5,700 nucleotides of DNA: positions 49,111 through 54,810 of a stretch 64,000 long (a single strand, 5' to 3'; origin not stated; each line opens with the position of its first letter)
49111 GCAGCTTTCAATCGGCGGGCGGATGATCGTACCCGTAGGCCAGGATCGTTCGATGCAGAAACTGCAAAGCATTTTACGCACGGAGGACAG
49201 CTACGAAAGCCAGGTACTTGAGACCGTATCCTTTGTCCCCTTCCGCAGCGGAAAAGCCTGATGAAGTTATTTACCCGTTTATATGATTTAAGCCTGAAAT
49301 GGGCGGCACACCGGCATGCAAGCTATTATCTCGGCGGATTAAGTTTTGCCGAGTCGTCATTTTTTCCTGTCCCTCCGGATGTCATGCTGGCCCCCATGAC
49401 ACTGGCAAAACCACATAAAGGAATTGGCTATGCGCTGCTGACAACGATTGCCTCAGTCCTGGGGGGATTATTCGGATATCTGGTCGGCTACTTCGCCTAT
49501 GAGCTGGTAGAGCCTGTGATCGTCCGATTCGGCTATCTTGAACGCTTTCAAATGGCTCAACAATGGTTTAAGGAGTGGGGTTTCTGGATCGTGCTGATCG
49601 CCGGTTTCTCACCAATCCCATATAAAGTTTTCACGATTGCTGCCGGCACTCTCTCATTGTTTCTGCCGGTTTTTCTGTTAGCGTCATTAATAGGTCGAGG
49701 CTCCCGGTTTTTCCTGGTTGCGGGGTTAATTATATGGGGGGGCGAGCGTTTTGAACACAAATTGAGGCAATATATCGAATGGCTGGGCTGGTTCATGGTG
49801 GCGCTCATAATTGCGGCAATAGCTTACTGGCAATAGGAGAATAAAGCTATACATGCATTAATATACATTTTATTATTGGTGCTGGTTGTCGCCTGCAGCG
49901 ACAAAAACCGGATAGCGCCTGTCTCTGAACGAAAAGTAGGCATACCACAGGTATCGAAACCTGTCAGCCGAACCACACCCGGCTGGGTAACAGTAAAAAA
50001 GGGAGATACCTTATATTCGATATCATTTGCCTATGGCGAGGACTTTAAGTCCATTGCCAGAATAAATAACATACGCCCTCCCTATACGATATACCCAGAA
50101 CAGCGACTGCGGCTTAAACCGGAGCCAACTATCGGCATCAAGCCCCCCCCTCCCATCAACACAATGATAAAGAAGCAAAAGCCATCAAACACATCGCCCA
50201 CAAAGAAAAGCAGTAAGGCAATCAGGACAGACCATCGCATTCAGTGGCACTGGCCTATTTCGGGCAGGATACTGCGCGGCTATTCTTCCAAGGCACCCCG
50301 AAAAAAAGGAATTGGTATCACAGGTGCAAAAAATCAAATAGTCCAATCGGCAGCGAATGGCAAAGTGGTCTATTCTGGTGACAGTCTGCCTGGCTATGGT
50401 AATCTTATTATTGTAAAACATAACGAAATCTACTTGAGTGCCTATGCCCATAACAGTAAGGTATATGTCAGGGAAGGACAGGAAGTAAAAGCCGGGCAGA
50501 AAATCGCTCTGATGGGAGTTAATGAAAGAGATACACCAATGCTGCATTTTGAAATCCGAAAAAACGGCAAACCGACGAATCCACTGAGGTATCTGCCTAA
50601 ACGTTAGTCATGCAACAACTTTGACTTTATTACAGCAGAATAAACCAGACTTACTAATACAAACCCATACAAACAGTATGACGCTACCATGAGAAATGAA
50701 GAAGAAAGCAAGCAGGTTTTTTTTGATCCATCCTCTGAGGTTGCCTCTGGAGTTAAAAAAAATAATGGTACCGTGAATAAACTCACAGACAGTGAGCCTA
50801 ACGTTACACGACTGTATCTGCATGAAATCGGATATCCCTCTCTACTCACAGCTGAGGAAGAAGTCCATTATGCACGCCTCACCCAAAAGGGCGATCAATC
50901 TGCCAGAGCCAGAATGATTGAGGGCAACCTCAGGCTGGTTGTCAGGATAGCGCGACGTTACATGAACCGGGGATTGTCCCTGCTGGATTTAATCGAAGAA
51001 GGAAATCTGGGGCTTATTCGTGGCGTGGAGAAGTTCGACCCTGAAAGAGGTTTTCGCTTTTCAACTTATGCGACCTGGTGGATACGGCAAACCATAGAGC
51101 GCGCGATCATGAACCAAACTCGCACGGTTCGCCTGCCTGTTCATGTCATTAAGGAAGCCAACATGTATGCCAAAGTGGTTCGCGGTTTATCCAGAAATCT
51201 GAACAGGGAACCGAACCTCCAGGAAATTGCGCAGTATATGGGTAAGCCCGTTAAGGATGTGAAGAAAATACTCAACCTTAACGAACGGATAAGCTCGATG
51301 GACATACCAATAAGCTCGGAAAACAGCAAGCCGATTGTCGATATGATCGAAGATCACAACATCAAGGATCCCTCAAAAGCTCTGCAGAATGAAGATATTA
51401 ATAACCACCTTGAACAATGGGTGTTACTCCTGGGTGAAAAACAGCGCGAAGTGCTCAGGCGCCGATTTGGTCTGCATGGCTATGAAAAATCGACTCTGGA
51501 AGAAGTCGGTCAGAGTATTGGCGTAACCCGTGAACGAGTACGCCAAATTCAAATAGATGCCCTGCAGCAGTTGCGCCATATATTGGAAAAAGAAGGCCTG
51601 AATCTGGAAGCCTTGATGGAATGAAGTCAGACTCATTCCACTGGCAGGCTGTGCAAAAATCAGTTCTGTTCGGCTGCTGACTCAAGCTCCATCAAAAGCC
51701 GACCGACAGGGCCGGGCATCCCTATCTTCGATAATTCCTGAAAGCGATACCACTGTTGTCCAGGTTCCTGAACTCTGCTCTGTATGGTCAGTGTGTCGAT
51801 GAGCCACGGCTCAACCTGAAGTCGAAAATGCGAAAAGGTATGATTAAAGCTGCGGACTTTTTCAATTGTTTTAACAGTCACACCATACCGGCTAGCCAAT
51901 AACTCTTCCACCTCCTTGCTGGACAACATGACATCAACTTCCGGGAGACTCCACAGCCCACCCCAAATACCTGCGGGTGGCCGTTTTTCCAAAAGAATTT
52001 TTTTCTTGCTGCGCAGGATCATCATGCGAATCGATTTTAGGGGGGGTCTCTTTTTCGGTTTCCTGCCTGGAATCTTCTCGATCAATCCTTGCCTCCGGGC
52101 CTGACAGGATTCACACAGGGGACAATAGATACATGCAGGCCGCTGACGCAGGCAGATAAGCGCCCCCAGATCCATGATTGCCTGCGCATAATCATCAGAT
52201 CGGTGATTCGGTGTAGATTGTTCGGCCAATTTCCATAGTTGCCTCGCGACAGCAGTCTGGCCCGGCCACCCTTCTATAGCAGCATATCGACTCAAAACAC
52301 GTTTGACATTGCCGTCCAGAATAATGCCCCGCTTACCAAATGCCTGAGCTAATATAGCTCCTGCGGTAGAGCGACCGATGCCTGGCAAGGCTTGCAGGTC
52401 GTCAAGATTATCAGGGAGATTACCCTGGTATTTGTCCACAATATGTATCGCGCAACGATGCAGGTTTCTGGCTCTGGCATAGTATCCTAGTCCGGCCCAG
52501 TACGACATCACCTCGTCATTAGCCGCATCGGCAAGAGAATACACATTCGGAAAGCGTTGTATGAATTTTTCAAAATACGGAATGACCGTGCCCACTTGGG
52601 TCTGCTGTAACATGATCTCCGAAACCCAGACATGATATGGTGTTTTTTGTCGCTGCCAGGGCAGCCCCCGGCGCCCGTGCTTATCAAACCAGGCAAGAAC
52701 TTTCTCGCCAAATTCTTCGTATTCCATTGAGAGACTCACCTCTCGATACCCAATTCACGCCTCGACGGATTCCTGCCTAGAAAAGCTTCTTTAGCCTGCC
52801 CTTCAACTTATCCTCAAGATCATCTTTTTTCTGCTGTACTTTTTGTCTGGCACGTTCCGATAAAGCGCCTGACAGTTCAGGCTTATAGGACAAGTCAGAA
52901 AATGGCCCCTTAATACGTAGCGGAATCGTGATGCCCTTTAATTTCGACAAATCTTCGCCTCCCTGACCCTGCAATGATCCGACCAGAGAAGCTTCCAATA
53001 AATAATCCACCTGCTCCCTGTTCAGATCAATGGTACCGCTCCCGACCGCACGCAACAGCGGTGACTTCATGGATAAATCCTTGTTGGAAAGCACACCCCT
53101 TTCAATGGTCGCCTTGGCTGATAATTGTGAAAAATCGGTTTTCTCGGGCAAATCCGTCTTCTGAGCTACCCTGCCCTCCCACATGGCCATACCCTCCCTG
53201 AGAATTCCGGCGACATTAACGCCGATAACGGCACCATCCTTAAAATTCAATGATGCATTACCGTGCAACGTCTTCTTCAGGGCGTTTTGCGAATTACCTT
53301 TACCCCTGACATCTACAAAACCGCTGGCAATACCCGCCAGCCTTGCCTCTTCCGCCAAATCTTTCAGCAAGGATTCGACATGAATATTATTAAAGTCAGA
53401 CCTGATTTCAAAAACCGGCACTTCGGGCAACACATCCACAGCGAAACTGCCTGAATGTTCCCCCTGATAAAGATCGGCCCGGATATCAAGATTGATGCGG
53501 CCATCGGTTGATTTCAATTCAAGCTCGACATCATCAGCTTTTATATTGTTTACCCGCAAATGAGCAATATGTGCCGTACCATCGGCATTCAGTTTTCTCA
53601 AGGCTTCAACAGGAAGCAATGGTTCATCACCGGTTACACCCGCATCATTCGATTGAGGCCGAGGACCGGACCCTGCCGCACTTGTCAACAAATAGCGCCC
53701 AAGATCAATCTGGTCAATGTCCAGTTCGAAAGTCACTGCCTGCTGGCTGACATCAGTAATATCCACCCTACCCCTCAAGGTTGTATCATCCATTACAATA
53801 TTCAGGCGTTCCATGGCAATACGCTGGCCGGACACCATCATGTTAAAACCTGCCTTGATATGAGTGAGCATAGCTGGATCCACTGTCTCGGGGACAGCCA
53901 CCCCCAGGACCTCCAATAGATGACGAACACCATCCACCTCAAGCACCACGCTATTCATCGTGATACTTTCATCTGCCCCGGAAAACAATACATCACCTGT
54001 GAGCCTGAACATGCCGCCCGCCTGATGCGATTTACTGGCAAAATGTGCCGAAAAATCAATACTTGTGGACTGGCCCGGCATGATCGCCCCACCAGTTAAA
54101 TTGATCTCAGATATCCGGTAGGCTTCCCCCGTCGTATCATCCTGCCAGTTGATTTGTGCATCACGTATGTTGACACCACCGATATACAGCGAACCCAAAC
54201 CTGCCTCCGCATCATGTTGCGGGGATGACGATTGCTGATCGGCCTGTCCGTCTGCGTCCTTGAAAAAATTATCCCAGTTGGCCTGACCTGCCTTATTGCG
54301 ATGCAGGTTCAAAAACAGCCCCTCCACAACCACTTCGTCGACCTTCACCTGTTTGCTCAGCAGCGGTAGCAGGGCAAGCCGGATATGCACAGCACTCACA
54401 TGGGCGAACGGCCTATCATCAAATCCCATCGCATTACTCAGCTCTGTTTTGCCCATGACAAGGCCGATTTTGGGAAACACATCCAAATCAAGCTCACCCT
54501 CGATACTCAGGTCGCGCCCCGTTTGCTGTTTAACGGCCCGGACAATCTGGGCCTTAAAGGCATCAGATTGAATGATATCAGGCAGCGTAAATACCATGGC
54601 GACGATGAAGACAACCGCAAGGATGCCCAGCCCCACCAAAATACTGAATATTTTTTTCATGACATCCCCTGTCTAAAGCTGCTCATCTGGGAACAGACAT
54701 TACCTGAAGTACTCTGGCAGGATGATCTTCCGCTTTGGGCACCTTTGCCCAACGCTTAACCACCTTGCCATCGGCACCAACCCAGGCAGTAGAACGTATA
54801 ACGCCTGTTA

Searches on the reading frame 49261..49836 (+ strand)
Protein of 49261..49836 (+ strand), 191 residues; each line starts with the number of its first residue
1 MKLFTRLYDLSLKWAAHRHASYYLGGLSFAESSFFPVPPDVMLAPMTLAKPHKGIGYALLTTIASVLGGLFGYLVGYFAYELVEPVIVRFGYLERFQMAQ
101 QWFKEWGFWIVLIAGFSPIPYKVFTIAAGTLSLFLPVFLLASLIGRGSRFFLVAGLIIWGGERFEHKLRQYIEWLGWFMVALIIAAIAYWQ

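Call 84: search_protein_families(library=pfam, proteins=[window:49261-49836:+], max_evalue=0.00001)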
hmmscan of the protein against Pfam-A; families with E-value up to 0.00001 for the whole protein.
window:49261-49836:+ (191 aa): 1 family
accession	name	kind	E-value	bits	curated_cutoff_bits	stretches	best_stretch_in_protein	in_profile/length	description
PF09335.16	VTT_dom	-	9.1e-11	42.7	33.9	1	57-156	19-120/123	VTT domain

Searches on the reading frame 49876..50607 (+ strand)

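Call 84: search_protein_families(library=pfam, proteins=[window:49876-50607:+], max_evalue=0.00001)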
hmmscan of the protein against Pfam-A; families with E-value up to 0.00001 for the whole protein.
window:49876-50607:+ (243 aa): 3 families
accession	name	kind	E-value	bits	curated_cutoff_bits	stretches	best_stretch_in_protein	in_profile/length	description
PF01551.29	Peptidase_M23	-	4e-28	97.9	28.7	1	143-236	3-96/96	Peptidase family M23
PF01476.26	LysM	-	2.6e-13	50.1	20.9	1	39-80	2-42/43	LysM domain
PF13533.13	Biotin_lipoyl_2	-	3.1e-06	27.3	29.8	0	195-211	13-29/32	Biotin-lipoyl like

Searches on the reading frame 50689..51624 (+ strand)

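Call 84: search_protein_families(library=pfam, proteins=[window:50689-51624:+], max_evalue=0.00001)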
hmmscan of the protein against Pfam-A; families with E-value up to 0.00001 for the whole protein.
window:50689-51624:+ (311 aa): 4 families
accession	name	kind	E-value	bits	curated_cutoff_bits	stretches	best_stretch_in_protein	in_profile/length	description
PF04542.20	Sigma70_r2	-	8.2e-23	80.4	24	1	76-145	1-70/71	Sigma-70 region 2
PF04545.22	Sigma70_r4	-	1.6e-18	66.3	24.1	1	248-297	5-50/50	Sigma-70, region 4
PF04539.22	Sigma70_r3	-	3.2e-18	66.1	25.3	1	156-230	2-76/78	Sigma-70 region 3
PF00140.25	Sigma70_r1_2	-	3.1e-10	40.3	22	1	40-70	3-33/34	Sigma-70 factor, region 1.2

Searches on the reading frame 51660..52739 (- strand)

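Call 84: search_protein_families(library=pfam, proteins=[window:51660-52739:-], max_evalue=0.00001)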
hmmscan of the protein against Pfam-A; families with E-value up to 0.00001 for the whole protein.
window:51660-52739:- (359 aa): 3 families
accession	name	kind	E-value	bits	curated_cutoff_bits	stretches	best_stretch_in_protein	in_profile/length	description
PF14815.12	NUDIX_4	-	2.6e-24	85.6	35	1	239-349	2-111/113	NUDIX domain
PF00730.31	HhH-GPD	-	2.8e-23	82.8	26.2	1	39-173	1-107/108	HhH-GPD superfamily base excision DNA repair protein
PF00633.29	HHH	-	2.3e-08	33.9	24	1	104-131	2-29/30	Helix-hairpin-helix motif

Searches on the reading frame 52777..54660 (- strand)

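Call 84: search_protein_families(library=pfam, proteins=[window:52777-54660:-], max_evalue=0.00001)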
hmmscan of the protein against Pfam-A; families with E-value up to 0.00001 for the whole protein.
window:52777-54660:- (627 aa): 3 families
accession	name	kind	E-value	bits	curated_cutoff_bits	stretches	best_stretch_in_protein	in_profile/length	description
PF05170.20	AsmA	-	1e-66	226.5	29.8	2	1-215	1-216/607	AsmA family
PF13116.12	YhdP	-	8.8e-17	60.8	46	1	2-189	9-172/1224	YhdP protein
PF05359.17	DUF748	-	6.4e-14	51.4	50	1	7-189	17-183/1037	Domain of Unknown Function (DUF748)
